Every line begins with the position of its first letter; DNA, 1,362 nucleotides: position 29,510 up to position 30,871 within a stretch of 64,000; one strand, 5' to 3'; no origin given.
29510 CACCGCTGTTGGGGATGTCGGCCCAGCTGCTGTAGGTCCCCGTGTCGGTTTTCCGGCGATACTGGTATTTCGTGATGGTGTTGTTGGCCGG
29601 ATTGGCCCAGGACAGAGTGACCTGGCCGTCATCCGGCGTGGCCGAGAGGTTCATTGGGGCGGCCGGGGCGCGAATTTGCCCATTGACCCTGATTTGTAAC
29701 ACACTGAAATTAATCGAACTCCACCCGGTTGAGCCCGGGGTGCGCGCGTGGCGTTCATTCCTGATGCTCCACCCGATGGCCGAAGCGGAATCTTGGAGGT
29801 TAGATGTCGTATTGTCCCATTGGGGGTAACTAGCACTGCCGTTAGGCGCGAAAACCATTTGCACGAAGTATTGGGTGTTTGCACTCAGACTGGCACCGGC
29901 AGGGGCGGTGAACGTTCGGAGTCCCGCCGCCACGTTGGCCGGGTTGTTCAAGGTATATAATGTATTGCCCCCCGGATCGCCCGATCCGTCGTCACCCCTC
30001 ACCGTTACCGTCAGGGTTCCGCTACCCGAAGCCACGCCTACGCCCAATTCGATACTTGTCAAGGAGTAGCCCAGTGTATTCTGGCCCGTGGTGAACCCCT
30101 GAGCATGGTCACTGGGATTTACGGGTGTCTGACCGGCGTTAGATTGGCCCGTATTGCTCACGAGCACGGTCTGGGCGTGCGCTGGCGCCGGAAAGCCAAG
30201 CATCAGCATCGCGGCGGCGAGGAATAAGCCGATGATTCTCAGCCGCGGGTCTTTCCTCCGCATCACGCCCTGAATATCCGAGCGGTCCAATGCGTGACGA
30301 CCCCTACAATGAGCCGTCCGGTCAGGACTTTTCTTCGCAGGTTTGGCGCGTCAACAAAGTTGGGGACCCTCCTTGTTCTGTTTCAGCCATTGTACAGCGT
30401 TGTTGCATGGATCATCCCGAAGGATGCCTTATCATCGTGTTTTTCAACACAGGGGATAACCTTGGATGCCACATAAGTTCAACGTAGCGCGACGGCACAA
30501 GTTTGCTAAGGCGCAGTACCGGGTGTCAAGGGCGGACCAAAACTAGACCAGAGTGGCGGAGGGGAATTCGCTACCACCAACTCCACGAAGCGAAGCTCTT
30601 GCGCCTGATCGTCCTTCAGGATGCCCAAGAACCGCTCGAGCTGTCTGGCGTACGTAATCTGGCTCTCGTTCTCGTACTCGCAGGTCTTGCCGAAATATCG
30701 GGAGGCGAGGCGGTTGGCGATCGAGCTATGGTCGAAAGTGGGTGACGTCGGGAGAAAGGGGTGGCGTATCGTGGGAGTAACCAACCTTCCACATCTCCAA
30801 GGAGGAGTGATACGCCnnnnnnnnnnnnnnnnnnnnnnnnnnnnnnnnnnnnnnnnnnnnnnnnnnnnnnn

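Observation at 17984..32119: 14-kb IS256-family composite element carrying a giant adhesin, with a perfect 9-bp target-site duplication, inserted into a tandem-repeat array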

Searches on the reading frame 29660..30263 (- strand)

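Call 24: search_protein_families(library=pfam, proteins=[window:29660-30263:-], max_evalue=1)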
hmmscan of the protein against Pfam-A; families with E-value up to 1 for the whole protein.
window:29660-30263:- (201 aa): 1 family
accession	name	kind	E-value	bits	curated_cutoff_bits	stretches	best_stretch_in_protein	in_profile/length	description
PF20388.3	DUF6683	-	0.32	11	23.6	1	12-42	4-32/253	Family of unknown function (DUF6683)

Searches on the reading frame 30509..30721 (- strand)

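Call 70: search_protein_families(library=phrogs, proteins=[window:30509-30721:-], max_evalue=0.01)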
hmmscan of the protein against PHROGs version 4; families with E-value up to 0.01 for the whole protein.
seq(71 aa): 1 family
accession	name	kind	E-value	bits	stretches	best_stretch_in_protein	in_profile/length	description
phrog_21102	-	unknown function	0.00011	22.4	1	1-49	262-310/405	-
